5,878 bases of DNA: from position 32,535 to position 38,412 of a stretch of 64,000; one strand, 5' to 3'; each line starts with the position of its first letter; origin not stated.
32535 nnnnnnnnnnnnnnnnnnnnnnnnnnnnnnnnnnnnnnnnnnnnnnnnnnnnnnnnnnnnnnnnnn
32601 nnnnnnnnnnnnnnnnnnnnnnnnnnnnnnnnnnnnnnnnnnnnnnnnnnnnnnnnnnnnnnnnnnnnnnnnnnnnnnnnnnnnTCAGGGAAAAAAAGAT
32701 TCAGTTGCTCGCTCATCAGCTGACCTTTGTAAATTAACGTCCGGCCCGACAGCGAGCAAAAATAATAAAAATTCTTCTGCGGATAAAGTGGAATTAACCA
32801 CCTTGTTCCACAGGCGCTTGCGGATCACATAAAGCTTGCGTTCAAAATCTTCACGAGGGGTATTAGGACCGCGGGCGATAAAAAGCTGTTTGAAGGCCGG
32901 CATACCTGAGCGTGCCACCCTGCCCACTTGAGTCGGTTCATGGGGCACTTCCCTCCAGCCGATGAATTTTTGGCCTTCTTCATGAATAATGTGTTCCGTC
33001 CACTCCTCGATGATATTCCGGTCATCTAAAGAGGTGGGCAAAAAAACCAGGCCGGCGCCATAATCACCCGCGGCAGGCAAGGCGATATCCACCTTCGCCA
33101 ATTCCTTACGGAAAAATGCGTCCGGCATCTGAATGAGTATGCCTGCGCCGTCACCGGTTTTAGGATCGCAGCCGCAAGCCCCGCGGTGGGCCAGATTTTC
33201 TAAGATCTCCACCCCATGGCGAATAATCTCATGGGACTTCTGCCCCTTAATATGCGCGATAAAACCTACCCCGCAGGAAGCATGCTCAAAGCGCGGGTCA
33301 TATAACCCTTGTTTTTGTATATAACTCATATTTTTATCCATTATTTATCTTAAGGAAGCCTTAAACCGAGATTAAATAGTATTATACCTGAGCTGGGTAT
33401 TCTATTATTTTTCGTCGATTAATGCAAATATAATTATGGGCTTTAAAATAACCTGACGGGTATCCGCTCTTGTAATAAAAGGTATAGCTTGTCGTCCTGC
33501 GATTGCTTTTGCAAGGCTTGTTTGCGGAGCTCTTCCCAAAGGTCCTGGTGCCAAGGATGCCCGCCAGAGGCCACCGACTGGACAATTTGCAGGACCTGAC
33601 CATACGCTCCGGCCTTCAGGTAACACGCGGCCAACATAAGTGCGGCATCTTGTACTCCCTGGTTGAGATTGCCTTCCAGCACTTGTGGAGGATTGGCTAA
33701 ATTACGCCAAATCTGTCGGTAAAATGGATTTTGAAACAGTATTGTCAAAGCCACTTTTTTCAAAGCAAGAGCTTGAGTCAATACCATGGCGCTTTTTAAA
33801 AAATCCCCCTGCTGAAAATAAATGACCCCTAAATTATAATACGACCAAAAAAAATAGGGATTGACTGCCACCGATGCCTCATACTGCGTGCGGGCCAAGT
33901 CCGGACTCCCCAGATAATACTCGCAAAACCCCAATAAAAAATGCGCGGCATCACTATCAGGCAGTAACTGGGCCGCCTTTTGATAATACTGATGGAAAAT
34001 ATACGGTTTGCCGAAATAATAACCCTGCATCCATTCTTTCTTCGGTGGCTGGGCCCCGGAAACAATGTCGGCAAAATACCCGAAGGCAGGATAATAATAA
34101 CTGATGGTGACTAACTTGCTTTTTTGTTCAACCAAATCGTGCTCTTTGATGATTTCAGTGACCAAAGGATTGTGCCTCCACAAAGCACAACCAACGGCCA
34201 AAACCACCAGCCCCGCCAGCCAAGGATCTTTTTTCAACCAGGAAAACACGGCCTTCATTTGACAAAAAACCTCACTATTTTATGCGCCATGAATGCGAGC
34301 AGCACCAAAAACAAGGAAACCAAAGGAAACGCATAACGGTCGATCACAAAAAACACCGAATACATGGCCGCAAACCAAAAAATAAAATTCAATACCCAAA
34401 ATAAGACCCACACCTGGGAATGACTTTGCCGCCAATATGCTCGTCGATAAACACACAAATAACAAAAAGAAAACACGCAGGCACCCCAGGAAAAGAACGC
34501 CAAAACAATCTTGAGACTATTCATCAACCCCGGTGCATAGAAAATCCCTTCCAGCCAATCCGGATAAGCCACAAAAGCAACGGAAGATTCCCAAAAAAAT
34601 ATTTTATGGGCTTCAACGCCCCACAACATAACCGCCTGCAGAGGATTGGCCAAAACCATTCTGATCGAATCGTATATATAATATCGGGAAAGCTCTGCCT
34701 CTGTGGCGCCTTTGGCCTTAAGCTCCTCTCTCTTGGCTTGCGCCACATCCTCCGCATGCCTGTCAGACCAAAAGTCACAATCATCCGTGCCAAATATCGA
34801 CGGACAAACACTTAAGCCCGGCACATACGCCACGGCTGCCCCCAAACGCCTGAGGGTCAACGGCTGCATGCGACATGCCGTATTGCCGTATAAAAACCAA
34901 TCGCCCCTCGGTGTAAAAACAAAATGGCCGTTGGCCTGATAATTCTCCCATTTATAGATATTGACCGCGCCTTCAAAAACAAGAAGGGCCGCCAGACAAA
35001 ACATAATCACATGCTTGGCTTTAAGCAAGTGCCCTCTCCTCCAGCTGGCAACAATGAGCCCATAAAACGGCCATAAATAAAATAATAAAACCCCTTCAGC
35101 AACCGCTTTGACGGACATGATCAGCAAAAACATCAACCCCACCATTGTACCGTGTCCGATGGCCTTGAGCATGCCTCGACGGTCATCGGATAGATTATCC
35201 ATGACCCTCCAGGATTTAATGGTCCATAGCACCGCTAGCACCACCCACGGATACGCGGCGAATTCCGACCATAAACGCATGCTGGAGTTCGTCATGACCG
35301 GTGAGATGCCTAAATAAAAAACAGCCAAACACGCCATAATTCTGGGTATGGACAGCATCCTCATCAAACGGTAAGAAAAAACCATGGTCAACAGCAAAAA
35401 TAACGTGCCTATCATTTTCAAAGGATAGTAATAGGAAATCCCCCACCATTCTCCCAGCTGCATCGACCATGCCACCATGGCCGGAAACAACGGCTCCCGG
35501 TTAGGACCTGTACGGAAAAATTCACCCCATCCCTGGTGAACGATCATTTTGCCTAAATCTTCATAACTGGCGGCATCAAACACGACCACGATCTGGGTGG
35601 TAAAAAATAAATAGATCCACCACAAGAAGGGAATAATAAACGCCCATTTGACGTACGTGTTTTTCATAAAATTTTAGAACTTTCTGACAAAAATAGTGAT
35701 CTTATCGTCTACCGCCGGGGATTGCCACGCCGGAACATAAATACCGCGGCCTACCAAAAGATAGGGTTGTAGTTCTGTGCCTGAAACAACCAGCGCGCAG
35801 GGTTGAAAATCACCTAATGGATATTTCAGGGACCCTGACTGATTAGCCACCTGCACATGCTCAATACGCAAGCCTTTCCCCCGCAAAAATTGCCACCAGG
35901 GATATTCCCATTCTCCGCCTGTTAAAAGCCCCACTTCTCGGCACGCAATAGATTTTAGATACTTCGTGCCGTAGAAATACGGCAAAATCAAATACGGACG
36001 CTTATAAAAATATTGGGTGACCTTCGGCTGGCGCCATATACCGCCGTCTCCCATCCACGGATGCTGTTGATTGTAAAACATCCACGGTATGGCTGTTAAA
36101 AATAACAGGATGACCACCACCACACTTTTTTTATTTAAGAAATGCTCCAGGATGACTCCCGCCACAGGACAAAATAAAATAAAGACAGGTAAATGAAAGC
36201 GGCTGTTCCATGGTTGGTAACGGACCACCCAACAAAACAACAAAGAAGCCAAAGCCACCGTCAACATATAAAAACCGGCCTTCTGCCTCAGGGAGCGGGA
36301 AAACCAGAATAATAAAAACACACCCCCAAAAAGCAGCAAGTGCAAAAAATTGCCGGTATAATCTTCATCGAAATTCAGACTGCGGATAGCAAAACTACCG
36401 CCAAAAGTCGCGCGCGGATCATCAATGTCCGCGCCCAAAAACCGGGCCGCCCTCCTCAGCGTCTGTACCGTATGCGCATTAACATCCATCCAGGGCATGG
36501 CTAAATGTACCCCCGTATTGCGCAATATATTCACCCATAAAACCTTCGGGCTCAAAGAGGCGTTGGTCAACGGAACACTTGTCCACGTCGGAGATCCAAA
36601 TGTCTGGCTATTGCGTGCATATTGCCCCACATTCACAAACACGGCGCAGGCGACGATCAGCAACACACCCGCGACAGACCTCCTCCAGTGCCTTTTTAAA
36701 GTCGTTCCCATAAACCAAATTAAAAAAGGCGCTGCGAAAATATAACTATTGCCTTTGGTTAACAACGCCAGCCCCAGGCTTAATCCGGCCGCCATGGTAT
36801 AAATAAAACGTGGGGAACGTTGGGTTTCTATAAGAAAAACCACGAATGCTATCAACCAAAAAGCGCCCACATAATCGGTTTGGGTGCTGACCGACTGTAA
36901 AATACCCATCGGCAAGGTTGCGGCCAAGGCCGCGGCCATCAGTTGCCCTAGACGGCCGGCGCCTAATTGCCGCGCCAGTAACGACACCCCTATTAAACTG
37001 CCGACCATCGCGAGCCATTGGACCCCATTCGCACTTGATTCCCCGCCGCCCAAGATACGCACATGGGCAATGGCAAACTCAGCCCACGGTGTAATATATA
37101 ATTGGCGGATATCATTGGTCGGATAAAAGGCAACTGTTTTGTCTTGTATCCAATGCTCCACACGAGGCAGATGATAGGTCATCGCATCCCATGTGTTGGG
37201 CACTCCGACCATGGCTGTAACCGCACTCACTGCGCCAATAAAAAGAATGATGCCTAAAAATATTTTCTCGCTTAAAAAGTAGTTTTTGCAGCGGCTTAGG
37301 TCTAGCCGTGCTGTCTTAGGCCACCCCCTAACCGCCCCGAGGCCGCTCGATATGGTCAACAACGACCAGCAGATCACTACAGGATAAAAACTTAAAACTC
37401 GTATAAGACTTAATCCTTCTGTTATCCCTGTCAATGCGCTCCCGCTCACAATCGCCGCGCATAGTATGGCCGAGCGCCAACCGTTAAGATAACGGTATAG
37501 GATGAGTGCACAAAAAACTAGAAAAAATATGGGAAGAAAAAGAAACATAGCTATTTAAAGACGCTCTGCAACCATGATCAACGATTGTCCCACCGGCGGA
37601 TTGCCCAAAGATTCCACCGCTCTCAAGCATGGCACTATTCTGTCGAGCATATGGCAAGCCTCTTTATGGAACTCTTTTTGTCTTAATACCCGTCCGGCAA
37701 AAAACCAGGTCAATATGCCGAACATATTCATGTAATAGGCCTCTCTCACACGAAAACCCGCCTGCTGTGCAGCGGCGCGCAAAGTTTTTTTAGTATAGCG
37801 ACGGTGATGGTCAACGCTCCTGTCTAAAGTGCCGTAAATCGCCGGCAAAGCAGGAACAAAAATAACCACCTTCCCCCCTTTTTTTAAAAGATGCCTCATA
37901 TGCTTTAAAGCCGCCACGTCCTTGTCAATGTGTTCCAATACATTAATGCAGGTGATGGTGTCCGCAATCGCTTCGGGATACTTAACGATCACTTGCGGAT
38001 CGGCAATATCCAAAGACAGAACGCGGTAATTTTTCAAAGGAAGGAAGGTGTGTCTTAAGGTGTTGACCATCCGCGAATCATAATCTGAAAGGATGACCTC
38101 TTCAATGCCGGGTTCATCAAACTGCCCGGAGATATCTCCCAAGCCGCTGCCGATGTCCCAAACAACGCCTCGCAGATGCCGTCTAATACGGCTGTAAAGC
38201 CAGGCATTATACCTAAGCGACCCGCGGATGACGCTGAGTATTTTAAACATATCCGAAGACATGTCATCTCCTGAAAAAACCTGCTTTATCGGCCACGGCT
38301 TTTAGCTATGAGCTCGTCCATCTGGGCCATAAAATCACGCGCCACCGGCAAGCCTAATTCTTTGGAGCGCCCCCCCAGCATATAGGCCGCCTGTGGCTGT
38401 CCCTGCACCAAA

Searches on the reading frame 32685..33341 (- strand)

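Call 7: search_protein_families(library=pfam, proteins=[window:32685-33341:-], max_evalue=0.001)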
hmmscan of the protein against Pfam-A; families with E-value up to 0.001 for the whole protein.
window:32685-33341:- (218 aa): 1 family
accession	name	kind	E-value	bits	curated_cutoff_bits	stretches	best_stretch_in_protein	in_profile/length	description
PF00310.26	GATase_2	-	6.9e-53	180.3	19.9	1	23-188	1-165/420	Glutamine amidotransferases class-II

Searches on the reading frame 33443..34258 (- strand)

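Call 8: search_protein_families(library=pfam, proteins=[window:33443-34258:-], max_evalue=0.001)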
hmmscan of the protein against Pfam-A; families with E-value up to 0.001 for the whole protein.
window:33443-34258:- (271 aa): 10 families
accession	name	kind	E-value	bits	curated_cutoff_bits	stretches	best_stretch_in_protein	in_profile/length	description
PF13414.12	TPR_11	-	3.1e-09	36.8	26.8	1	114-151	5-42/42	TPR repeat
PF07719.23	TPR_2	-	1.2e-08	34.9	27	0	105-134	3-32/34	Tetratricopeptide repeat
PF00515.34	TPR_1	-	5.7e-08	32.7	27.8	0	139-166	3-30/34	Tetratricopeptide repeat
PF14559.12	TPR_19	-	2.8e-07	31.2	25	0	90-129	12-51/68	Tetratricopeptide repeat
PF13431.12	TPR_17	-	3.3e-07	30.5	24.4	1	126-153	2-29/34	Tetratricopeptide repeat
PF13424.12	TPR_12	-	3.7e-07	30.7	30.1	1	105-167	5-75/77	Tetratricopeptide repeat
PF13428.12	TPR_14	-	2.4e-05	25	23.5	0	104-144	2-42/44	Tetratricopeptide repeat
PF13432.12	TPR_16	-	5.3e-05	24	32.7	0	114-164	8-58/65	Tetratricopeptide repeat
PF12895.13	ANAPC3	-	7.1e-05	23.5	27.2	0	203-229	23-49/82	Anaphase-promoting complex, cyclosome, subunit 3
PF13181.12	TPR_8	-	0.00015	22.1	25.7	0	139-167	3-31/34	Tetratricopeptide repeat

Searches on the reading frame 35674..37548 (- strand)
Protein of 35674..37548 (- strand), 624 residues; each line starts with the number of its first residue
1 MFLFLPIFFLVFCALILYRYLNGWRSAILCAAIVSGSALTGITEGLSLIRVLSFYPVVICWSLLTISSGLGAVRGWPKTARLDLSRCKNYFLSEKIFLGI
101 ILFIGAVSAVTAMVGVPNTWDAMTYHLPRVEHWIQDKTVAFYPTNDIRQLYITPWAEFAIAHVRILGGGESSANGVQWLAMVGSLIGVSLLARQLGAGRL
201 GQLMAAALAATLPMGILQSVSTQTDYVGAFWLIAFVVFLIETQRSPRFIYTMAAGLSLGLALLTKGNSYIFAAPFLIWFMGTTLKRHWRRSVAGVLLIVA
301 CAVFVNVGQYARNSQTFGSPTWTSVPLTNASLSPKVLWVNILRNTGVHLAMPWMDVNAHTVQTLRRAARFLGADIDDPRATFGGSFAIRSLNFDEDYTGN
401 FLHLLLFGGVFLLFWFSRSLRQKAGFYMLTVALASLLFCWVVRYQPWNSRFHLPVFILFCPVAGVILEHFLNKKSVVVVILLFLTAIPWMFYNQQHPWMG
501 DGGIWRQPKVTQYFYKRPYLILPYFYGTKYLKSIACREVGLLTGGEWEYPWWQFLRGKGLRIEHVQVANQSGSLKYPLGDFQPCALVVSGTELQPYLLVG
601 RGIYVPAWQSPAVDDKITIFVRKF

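Call 8: search_protein_families(library=pfam, proteins=[window:35674-37548:-], max_evalue=0.001)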
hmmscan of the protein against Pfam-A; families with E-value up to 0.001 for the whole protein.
window:35674-37548:- (624 aa): 2 families
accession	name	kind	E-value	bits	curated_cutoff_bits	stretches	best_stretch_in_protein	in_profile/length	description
PF13231.12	PMT_2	-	2e-09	38.3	26.1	1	163-305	14-155/160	Dolichyl-phosphate-mannose-protein mannosyltransferase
PF09913.15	DUF2142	-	0.00019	20.8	30.1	1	188-308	139-263/395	Predicted membrane protein (DUF2142)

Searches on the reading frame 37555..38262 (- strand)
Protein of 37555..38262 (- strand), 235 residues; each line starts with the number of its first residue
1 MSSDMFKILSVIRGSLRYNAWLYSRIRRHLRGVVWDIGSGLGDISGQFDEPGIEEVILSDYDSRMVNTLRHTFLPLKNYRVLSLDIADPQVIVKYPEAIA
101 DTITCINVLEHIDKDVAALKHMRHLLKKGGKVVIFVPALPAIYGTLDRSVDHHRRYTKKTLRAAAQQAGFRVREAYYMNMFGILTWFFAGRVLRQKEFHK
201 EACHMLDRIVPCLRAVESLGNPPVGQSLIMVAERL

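Call 8: search_protein_families(library=pfam, proteins=[window:37555-38262:-], max_evalue=0.001)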
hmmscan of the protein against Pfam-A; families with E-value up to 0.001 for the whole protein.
window:37555-38262:- (235 aa): 6 families
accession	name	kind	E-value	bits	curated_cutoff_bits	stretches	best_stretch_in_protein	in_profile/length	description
PF13489.12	Methyltransf_23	-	9.9e-13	48.6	27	1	32-174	24-163/164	Methyltransferase domain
PF08242.18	Methyltransf_12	-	2e-11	44.9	30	1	36-131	2-97/98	Methyltransferase domain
PF08241.18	Methyltransf_11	-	3.4e-10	40.9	21.2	1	36-134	2-95/95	Methyltransferase domain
PF13649.12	Methyltransf_25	-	3.1e-09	37.8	27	1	34-130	1-97/97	Methyltransferase domain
PF05219.18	DREV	-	2.3e-06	27.4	26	1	34-135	98-187/265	DREV methyltransferase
PF13847.12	Methyltransf_31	-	3.9e-06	27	27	1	33-138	6-113/145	Methyltransferase domain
